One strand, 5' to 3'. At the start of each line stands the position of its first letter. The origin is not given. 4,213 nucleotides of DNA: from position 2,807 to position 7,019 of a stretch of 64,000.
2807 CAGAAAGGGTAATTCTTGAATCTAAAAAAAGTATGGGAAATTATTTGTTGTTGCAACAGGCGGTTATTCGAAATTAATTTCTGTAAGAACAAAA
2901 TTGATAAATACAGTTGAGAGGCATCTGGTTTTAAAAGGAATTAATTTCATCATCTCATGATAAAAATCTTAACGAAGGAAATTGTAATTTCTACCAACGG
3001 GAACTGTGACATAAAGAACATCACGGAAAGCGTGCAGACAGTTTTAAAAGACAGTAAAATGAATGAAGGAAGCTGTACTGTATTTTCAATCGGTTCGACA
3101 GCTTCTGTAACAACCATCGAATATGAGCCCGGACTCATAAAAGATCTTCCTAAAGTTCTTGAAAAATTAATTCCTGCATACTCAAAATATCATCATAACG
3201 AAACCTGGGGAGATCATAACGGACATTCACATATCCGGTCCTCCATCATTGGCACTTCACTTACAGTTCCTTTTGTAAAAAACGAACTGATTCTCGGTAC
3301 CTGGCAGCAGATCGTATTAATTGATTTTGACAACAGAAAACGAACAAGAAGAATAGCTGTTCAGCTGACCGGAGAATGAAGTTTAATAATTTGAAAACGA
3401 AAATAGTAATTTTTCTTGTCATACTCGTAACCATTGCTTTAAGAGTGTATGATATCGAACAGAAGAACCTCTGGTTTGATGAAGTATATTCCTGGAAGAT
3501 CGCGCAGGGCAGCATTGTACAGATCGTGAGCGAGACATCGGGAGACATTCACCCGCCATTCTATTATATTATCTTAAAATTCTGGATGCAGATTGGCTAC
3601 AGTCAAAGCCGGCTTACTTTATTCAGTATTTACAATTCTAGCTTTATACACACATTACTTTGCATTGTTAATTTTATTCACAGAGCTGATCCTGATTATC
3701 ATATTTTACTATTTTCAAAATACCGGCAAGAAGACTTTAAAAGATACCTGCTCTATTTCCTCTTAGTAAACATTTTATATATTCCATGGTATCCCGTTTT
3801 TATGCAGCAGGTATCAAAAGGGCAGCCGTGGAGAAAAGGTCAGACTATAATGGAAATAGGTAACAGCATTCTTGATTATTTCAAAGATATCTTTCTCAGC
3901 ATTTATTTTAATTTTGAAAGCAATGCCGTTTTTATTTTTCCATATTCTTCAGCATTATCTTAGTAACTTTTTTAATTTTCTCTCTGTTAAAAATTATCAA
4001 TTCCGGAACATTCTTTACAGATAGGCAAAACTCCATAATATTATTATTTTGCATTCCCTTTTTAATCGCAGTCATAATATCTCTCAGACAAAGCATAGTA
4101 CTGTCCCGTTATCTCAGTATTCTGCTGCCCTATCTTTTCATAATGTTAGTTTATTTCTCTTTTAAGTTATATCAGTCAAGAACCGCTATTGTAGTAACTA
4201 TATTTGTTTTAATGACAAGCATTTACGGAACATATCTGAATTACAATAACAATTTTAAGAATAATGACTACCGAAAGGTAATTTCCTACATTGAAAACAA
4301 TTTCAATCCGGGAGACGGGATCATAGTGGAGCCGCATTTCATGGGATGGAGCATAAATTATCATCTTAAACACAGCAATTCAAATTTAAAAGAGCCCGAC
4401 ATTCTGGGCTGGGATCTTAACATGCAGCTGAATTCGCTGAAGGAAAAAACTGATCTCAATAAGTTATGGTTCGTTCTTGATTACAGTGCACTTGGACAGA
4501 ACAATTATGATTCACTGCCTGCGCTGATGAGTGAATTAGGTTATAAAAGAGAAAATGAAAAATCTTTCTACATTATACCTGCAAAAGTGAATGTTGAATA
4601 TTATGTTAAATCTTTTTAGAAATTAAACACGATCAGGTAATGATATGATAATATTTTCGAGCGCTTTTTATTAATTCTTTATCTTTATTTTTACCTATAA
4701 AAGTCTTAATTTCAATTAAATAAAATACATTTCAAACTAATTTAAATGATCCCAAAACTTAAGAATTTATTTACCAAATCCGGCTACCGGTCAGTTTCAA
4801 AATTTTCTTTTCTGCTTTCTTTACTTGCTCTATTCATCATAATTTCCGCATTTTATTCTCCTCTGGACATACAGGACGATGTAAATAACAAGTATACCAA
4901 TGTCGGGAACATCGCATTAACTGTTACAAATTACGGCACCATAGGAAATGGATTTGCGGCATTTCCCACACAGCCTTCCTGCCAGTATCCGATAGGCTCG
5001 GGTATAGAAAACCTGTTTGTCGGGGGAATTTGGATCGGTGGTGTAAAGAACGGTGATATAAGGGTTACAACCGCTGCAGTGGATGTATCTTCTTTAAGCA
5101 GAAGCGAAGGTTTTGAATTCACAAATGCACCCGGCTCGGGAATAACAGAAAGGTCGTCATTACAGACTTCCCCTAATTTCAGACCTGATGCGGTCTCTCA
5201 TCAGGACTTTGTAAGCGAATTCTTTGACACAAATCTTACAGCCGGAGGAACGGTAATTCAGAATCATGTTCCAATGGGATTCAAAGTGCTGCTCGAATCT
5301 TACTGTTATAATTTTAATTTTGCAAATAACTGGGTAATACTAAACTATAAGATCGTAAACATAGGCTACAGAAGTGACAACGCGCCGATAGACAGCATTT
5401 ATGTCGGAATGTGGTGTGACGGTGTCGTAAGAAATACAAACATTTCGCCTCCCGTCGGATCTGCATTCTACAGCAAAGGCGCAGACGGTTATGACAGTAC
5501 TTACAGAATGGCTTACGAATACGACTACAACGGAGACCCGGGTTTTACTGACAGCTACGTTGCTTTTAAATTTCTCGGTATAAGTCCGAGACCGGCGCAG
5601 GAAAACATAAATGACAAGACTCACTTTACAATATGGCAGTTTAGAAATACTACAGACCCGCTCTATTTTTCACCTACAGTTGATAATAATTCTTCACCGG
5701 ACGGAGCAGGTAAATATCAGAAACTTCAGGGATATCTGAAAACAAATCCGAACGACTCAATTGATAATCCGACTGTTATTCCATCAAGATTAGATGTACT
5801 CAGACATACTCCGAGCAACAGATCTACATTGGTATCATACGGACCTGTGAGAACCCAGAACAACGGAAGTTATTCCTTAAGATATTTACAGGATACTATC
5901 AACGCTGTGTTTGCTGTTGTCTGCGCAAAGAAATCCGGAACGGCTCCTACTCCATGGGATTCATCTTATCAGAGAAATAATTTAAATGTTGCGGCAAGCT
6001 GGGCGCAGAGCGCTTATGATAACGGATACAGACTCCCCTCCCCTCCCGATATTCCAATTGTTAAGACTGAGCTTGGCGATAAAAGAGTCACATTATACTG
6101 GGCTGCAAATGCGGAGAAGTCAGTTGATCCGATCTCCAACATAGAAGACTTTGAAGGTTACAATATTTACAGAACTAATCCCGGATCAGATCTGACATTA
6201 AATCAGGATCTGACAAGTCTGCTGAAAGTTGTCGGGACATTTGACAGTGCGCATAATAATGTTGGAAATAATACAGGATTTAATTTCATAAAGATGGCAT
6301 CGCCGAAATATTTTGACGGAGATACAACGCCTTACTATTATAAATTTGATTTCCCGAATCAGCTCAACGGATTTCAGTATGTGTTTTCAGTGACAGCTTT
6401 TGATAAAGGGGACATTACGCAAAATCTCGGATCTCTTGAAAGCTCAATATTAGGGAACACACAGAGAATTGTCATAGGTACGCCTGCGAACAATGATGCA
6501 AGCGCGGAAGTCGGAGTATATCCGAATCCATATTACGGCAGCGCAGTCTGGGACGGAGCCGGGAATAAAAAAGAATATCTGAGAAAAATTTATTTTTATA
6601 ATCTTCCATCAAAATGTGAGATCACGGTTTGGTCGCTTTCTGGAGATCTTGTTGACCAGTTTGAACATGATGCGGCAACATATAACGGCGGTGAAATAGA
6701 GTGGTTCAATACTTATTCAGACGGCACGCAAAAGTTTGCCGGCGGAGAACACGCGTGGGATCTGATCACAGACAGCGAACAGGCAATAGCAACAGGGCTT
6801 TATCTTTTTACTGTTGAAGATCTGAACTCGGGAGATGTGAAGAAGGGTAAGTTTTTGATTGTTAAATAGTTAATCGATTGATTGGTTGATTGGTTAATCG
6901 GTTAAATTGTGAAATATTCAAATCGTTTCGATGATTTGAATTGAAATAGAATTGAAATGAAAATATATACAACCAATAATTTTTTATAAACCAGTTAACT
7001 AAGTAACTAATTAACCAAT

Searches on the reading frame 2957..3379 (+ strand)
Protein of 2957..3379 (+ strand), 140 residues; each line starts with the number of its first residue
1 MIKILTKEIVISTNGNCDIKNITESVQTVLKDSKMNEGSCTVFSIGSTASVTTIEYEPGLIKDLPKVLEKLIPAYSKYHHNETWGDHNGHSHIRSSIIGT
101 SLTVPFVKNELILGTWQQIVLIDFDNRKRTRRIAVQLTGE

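Call 10: search_protein_families(library=pfam, proteins=[window:2957-3379:+], max_evalue=0.001)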
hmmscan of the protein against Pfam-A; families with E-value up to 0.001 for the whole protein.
window:2957-3379:+ (140 aa): 1 family
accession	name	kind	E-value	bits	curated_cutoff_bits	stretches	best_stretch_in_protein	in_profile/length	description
PF01894.22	UPF0047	-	1.4e-35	122.4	27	1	21-136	1-116/117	Uncharacterised protein family UPF0047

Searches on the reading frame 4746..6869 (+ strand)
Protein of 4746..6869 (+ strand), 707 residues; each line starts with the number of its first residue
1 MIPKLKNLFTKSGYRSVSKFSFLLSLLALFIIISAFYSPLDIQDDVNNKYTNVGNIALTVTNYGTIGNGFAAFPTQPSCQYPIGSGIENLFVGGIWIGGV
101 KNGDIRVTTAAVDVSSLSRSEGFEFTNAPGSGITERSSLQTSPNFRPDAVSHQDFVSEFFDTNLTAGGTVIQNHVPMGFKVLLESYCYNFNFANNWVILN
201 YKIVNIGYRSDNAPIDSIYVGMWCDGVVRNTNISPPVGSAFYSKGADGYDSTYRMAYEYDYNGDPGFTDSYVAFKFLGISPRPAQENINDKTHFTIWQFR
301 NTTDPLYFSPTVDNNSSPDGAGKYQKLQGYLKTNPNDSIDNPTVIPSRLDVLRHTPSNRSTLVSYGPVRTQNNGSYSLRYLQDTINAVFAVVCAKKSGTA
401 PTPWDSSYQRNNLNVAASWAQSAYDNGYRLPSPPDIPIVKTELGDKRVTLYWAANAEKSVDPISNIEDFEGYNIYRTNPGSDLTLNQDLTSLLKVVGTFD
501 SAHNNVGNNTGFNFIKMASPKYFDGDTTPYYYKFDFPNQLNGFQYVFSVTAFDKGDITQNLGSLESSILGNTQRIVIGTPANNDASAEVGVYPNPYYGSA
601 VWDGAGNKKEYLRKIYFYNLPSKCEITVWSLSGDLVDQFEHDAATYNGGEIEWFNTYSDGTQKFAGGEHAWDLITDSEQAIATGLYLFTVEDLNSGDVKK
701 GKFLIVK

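Call 9: search_protein_families(library=pfam, proteins=[window:4746-6869:+], max_evalue=0.001)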
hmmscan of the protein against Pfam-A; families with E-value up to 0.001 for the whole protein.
window:4746-6869:+ (707 aa): 0 families

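Call 17: list_cluster_members(proteins=[P0001, window:4746-6869:+, window:17735-20080:+, window:23846-24355:-])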
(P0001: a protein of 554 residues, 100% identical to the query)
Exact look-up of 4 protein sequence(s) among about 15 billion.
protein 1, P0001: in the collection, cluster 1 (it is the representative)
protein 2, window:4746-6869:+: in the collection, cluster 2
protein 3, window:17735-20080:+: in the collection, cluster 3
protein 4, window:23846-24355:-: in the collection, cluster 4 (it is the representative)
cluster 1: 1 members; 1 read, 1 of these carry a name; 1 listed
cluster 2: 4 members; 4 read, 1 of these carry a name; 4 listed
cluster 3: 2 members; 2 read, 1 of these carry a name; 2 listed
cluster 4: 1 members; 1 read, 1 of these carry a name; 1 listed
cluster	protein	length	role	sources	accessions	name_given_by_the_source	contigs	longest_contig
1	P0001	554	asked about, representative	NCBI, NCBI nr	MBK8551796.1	MAG: AMP-binding protein [Ignavibacteria bacterium] | AMP-binding protein [Ignavibacteria bacterium]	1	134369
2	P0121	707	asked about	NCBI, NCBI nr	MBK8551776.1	MAG: hypothetical protein IPL53_12215 [Ignavibacteria bacterium] | hypothetical protein [Ignavibacteria bacterium]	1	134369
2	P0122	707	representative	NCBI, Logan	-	-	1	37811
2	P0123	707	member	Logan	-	-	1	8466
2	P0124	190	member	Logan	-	-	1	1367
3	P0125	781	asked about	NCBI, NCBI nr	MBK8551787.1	MAG: T9SS type A sorting domain-containing protein [Ignavibacteria bacterium] | T9SS type A sorting domain-containing protein [Ignavibacteria bacterium]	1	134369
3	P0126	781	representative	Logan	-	-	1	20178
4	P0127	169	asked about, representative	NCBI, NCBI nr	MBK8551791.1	MAG: 50S ribosomal protein L9 [Ignavibacteria bacterium] | 50S ribosomal protein L9 [Ignavibacteria bacterium]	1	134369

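Call 54: search_protein_families(library=ncbifam, proteins=[L002:15298-17028:-, window:4746-6869:+], max_evalue=0.001)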
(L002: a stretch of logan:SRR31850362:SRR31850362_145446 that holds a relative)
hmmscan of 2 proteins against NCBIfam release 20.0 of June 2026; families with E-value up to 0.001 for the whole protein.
L002:15298-17028:- (576 aa): 188 families (the best 25 are shown)
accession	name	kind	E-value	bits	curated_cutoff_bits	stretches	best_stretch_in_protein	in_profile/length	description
TIGR02203.1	MsbA_lipidA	equivalog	1.2e-65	222.1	602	1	48-566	34-546/572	lipid A export permease/ATP-binding protein MsbA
TIGR02204.1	MsbA_rel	hypoth_equivalog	8.7e-64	216.2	780.4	1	13-568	4-554/576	ABC transporter, permease/ATP-binding protein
TIGR03375.1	type_I_sec_LssB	subfamily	4.2e-63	213.7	693.1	1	163-549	280-662/696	type I secretion system permease/ATPase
NF010178.0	PRK13657.1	equivalog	8.7e-63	212.7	733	1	269-567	253-548/588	glucan ABC transporter ATP-binding protein/ permease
TIGR00958.1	3a01208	subfamily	2.3e-59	201.4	874.6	1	16-569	150-694/711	antigen peptide transporter 2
TIGR01846.1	type_I_sec_HlyB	subfamily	2.3e-54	184.9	725.55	1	29-567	141-670/694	type I secretion system permease/ATPase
NF008381.0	PRK11176.1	equivalog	1.2e-53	182.4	867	1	38-567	35-557/582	lipid A ABC transporter ATP-binding protein/permease MsbA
NF045513.1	HepA_fam_ABC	equivalog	3.4e-53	181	725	1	59-567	83-587/610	heterocyst formation ABC transporter subunit HepA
NF052233.1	CphA_assoc_ABC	equivalog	4.3e-53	180.8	880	1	36-570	192-724/766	cyanophycin metabolism-associated ABC transporter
TIGR02857.1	CydD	equivalog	7.2e-53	180.3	435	1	322-558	294-526/529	thiol reductant ABC exporter subunit CydD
TIGR01842.1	type_I_sec_PrtD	subfamily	5.1e-52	177.1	510.15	1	27-568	6-533/544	type I secretion system permease/ATPase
TIGR01192.1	chvA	subfamily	2.6e-51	175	585.4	1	269-568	253-549/585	glucan export ABC transporter ATP-binding protein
NF045998.1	cleave_ABC_plasm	equivalog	6.2e-49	166.8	500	1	6-548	132-660/673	Mbov_0121 family peptidase domain-containing ABC transporter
NF008364.0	PRK11160.1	equivalog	1.6e-47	162.4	630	1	148-570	138-556/575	heme ABC transporter ATP-binding protein/permease CydC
TIGR02868.1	CydC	equivalog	1.7e-41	142.5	329.05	1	346-548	330-529/530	thiol reductant ABC exporter subunit CydC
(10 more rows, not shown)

window:4746-6869:+ (707 aa): 0 families
